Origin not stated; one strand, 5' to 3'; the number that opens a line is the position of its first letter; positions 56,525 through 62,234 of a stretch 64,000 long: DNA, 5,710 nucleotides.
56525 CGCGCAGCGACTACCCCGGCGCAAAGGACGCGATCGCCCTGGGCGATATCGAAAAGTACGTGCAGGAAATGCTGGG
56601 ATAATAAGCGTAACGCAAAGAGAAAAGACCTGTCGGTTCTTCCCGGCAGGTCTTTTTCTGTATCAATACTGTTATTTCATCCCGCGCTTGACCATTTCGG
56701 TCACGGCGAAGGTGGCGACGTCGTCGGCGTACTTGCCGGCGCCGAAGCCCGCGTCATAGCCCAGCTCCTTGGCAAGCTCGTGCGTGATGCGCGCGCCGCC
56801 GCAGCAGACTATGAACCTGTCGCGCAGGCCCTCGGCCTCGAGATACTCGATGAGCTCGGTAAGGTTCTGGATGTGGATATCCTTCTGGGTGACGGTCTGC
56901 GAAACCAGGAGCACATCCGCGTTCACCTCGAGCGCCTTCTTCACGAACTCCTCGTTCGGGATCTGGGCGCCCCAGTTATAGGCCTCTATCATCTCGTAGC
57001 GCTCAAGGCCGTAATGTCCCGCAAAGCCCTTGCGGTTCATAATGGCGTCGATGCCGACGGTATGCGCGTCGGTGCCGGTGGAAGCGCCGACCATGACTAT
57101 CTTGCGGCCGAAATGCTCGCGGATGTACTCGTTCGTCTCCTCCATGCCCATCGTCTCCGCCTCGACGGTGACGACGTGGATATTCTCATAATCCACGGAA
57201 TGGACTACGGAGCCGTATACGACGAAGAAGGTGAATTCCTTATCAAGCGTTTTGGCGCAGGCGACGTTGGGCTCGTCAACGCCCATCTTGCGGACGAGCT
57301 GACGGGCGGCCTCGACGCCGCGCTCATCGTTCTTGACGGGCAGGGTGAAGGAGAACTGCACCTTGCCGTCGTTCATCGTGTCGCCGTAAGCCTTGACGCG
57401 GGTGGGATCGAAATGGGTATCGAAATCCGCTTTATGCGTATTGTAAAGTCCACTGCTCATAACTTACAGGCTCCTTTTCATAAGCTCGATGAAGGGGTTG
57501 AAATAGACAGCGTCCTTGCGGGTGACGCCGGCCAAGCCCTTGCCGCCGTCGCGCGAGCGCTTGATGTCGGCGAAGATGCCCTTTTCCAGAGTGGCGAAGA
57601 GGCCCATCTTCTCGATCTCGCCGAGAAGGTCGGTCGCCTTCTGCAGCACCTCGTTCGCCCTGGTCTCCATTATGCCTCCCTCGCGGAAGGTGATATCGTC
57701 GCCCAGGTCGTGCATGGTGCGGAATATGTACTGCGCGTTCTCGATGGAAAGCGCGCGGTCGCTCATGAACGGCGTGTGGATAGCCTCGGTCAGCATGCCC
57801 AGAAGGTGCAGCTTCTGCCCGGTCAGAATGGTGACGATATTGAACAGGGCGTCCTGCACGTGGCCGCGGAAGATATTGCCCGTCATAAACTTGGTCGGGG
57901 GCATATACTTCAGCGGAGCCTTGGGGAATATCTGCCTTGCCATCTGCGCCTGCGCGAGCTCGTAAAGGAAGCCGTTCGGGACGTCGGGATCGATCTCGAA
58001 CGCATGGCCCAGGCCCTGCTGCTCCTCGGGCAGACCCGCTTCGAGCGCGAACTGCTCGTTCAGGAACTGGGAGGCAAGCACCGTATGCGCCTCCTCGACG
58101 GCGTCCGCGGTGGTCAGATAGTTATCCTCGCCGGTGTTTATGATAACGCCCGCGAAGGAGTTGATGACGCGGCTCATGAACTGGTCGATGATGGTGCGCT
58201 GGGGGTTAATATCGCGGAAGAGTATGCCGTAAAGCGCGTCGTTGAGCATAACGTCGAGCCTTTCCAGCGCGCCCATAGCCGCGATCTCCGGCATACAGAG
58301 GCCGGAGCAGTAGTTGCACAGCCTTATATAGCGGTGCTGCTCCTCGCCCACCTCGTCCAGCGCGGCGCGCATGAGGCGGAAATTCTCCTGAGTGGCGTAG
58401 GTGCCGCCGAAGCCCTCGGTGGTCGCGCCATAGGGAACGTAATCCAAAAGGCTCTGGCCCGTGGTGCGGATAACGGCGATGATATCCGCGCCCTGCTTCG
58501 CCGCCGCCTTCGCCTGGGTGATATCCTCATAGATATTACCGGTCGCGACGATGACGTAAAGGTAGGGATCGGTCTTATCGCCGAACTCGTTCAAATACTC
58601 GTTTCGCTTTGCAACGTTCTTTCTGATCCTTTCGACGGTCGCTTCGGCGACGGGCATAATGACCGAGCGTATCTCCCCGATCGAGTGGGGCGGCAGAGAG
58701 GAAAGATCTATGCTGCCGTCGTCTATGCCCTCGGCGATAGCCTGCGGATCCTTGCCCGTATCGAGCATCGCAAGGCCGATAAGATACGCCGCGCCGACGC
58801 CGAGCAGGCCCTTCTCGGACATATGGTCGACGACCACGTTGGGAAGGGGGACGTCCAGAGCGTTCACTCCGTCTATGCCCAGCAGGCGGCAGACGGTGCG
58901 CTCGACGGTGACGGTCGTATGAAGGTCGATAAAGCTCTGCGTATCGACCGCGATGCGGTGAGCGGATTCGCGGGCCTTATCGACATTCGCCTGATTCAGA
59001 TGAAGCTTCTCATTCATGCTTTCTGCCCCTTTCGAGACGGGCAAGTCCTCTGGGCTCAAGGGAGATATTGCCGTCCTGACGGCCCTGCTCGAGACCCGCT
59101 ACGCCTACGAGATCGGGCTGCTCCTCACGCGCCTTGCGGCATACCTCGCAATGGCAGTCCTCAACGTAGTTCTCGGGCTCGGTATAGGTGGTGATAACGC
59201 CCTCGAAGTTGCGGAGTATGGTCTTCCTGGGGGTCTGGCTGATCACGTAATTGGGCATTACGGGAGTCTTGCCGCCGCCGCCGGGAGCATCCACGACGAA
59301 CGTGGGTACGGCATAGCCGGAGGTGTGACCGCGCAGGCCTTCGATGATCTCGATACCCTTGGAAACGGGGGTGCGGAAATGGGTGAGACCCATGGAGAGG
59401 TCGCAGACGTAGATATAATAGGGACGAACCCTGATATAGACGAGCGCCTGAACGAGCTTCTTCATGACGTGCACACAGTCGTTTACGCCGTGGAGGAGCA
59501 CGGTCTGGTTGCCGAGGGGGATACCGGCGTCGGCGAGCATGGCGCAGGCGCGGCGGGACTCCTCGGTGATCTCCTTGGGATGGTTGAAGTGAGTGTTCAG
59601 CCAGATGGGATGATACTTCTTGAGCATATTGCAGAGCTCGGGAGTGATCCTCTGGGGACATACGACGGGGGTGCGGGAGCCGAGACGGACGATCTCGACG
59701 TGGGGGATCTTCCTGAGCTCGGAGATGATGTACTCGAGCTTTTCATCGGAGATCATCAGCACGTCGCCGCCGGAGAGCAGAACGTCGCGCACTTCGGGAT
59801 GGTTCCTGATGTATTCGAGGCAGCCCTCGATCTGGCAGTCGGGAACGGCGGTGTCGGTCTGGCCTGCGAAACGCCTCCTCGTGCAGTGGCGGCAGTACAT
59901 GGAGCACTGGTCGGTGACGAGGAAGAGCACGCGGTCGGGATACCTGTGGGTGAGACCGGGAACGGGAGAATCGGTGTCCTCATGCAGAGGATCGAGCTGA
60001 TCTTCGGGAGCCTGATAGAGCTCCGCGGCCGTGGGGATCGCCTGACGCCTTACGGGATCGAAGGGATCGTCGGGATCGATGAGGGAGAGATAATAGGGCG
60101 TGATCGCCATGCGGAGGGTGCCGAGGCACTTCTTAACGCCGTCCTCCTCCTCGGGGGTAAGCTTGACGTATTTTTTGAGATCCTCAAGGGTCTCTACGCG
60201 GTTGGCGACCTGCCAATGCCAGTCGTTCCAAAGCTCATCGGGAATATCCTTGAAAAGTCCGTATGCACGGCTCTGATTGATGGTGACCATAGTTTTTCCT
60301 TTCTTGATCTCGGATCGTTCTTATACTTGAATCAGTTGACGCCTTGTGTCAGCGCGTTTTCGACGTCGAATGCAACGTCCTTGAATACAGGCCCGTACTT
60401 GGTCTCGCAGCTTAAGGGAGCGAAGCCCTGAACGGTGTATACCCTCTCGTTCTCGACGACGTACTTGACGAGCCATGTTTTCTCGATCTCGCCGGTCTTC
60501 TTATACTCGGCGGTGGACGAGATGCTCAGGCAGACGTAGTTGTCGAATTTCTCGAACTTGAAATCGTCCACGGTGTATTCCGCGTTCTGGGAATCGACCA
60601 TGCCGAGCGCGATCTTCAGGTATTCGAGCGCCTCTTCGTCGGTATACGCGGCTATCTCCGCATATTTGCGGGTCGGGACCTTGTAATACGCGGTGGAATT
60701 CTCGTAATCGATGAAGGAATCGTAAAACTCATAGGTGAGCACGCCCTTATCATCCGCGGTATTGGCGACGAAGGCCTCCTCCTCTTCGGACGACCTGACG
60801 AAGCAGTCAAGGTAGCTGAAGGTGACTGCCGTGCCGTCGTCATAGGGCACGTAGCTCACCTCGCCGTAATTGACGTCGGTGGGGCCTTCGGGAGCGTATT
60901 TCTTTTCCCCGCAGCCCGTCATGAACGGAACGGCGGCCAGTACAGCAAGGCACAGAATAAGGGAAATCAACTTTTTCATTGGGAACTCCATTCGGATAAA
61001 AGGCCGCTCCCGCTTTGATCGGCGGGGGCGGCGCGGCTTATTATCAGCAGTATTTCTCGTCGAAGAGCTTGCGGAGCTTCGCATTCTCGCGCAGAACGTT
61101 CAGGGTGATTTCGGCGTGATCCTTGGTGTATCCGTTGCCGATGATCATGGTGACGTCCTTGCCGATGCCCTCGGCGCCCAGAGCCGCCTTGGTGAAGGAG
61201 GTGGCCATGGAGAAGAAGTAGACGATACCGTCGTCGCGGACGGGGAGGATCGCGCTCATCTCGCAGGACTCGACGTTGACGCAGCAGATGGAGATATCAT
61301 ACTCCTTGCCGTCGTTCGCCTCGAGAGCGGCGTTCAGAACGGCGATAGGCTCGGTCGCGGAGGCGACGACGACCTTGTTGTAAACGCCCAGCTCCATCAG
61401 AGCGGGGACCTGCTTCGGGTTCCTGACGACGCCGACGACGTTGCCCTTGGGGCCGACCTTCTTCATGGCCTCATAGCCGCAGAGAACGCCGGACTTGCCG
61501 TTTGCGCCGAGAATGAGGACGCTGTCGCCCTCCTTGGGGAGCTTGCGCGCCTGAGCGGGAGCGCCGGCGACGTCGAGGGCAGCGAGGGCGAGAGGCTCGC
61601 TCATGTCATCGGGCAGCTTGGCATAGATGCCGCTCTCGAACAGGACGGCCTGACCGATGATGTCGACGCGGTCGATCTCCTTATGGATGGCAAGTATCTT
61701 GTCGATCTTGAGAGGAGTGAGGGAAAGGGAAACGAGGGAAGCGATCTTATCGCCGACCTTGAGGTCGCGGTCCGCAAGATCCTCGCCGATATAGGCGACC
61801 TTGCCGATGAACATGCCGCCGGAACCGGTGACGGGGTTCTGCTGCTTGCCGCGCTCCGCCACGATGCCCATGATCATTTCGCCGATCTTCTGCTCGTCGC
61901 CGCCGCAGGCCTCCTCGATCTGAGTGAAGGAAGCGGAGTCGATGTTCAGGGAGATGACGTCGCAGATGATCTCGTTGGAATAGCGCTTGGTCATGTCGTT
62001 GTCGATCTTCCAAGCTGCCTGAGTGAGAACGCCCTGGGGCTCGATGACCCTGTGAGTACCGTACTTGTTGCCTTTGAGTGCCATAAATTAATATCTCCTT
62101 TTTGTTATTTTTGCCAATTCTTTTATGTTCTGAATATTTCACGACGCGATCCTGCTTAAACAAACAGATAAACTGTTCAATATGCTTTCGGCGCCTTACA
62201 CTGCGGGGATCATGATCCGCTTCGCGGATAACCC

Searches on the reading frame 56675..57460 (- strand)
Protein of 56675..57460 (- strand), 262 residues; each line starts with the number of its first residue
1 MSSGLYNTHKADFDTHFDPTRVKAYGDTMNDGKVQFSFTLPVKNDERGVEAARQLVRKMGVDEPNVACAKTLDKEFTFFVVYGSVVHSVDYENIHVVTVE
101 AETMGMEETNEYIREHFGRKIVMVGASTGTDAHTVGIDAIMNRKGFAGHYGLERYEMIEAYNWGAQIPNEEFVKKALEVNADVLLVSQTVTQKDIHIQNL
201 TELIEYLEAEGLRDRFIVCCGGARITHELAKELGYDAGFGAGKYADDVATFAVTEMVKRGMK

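Call 8: search_protein_families(library=ncbifam, proteins=[window:56675-57460:-])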
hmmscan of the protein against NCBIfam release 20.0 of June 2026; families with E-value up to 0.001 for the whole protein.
window:56675-57460:- (262 aa): 8 families
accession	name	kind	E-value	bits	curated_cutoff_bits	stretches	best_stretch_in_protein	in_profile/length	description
NF052385.1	Lys_5_6_beta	equivalog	3.1e-120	400.3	280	1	21-259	2-240/241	lysine 5,6-aminomutase subunit beta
NF040743.1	ornith_mutase_E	equivalog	2.9e-39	134.7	800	1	22-257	501-727/730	D-ornithine 4,5-aminomutase subunit OraE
NF041607.1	dimeth_corrin_MtbC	equivalog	5.4e-11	42.4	350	1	121-237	83-187/203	dimethylamine corrinoid protein MtbC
NF047995.1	corrinoid_MtgC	exception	2.2e-10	40.4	310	1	160-239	123-199/215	glycine betaine-specific corrinoid protein MtgC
NF047996.1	corrin_MtgC_2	exception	1.7e-09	37.4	370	1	153-241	116-197/212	glycine betaine-specific corrinoid protein MtgC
TIGR02370.1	pyl_corrinoid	subfamily_domain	9.8e-09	34.9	215.3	1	159-237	114-189/197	methyltransferase cognate corrinoid protein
NF002612.0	PRK02261.1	equivalog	3.4e-07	29.9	110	1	123-221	7-92/148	methylaspartate mutase subunit S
TIGR01501.1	MthylAspMutase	equivalog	4.6e-07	29.7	135.8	1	123-248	5-124/134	methylaspartate mutase subunit S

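Call 9: search_protein_families(library=pfam, proteins=[window:56675-57460:-])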
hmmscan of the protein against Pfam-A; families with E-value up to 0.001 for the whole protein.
window:56675-57460:- (262 aa): 2 families
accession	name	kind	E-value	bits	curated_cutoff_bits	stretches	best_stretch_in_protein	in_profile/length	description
PF16554.10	OAM_dimer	-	4.6e-33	113.9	25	1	22-97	2-77/78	Dimerisation domain of d-ornithine 4,5-aminomutase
PF02310.24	B12-binding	-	1.8e-12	47.6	32.1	1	123-245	3-116/121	B12 binding domain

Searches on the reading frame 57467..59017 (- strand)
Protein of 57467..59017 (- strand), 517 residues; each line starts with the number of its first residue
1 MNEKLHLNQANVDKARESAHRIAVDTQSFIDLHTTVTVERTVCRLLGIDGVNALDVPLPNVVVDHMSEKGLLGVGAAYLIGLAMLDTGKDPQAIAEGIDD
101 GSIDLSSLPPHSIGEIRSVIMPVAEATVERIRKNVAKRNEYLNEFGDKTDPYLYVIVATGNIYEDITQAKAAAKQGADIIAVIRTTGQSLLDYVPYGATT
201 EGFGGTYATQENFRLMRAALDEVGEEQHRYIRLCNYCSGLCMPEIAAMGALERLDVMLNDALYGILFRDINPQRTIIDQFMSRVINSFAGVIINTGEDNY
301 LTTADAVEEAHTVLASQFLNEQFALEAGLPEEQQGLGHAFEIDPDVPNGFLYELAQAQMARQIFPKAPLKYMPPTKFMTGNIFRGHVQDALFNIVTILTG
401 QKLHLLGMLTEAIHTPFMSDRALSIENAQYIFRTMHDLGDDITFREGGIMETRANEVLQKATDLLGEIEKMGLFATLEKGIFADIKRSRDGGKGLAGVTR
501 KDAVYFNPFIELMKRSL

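Call 8: search_protein_families(library=ncbifam, proteins=[window:57467-59017:-])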
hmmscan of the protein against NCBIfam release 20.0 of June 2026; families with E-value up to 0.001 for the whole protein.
window:57467-59017:- (517 aa): 2 families
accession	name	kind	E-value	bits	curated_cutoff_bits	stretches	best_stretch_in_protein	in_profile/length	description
NF052384.1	Lys_5_6_mutase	equivalog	3.2e-275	913.5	600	1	4-514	1-511/511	lysine 5,6-aminomutase subunit alpha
NF040743.1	ornith_mutase_E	equivalog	1.3e-39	135.8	800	1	140-508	59-438/730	D-ornithine 4,5-aminomutase subunit OraE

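Call 9: search_protein_families(library=pfam, proteins=[window:57467-59017:-])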
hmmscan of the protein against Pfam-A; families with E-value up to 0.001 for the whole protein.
window:57467-59017:- (517 aa): 1 family
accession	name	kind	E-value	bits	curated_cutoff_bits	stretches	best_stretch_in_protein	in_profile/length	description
PF09043.17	Lys-AminoMut_A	-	2.4e-269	894.4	25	1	5-512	1-508/508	D-Lysine 5,6-aminomutase TIM-barrel domain of alpha subunit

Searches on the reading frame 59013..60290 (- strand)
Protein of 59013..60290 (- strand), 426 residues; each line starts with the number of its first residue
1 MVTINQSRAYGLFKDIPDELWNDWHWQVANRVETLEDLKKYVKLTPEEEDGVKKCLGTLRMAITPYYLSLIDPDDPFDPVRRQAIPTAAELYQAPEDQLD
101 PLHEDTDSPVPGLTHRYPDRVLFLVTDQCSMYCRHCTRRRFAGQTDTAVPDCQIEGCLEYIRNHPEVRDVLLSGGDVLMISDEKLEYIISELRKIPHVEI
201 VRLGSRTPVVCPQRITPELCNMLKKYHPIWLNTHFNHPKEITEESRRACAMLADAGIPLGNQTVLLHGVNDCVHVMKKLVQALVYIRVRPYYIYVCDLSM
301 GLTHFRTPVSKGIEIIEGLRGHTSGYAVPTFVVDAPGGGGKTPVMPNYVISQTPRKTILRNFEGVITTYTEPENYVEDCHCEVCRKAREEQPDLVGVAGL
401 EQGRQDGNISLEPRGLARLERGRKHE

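Call 8: search_protein_families(library=ncbifam, proteins=[window:59013-60290:-])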
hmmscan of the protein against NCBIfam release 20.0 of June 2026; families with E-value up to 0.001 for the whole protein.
window:59013-60290:- (426 aa): 6 families
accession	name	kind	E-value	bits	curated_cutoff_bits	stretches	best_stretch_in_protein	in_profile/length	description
TIGR03820.1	lys_2_3_AblA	equivalog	2.4e-186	619.5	525.4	1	19-421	5-416/417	lysine 2,3-aminomutase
TIGR04368.1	Glu_2_3_NH3_mut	equivalog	2.8e-146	487.2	650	1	18-370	52-403/404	glutamate 2,3-aminomutase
TIGR04468.1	arg_2_3_am_muta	equivalog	1e-126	422.7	600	1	21-364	2-346/351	arginine 2,3-aminomutase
TIGR00238.1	TIGR00238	subfamily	1.4e-121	405.6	199.2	1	13-337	6-331/331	KamA family radical SAM protein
TIGR03822.1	AblA_like_2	hypoth_equivalog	3.4e-97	325.3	396.25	1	34-349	3-320/321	lysine-2,3-aminomutase-like protein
TIGR03821.1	EFP_modif_epmB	equivalog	7.2e-75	251.9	369.3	1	24-344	1-321/321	EF-P beta-lysylation protein EpmB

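Call 9: search_protein_families(library=pfam, proteins=[window:59013-60290:-])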
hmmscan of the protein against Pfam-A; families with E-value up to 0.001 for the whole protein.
window:59013-60290:- (426 aa): 2 families
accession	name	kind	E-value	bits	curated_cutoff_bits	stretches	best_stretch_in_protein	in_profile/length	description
PF12544.13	LAM_C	-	2.1e-40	138.2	26.7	1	316-424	1-109/127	Lysine-2,3-aminomutase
PF04055.27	Radical_SAM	-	2.5e-10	41.2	29.5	1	125-272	3-157/166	Radical SAM superfamily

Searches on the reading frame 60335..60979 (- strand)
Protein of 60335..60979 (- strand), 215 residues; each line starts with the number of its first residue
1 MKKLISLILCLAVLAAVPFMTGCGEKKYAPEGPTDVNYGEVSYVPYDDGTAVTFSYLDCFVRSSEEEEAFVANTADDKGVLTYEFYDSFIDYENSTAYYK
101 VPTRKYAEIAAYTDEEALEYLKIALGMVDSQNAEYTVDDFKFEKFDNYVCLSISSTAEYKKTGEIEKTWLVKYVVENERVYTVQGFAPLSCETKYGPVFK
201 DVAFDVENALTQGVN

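Call 8: search_protein_families(library=ncbifam, proteins=[window:60335-60979:-])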
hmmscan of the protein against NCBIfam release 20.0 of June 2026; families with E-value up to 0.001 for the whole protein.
window:60335-60979:- (215 aa): 0 families

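Call 9: search_protein_families(library=pfam, proteins=[window:60335-60979:-])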
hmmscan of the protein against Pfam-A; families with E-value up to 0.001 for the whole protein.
window:60335-60979:- (215 aa): 0 families

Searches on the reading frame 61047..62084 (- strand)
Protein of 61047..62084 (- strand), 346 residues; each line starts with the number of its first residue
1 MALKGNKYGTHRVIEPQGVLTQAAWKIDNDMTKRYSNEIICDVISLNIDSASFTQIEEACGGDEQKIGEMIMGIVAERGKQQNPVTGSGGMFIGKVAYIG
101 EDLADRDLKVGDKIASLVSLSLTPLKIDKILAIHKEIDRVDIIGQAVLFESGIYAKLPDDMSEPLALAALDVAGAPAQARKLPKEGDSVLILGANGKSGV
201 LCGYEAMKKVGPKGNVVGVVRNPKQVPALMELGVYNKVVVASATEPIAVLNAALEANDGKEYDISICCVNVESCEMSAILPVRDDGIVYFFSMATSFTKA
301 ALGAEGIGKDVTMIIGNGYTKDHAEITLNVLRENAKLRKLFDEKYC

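Call 8: search_protein_families(library=ncbifam, proteins=[window:61047-62084:-])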
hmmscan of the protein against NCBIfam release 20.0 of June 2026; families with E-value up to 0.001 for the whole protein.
window:61047-62084:- (346 aa): 1 family
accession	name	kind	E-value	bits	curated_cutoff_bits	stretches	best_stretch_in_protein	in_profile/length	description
NF052381.1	Lys_ferment_KDD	equivalog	2.8e-78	261.9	200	1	9-182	1-176/178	L-erythro-3,5-diaminohexanoate dehydrogenase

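Call 9: search_protein_families(library=pfam, proteins=[window:61047-62084:-])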
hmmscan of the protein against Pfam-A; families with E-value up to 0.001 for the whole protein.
window:61047-62084:- (346 aa): 0 families
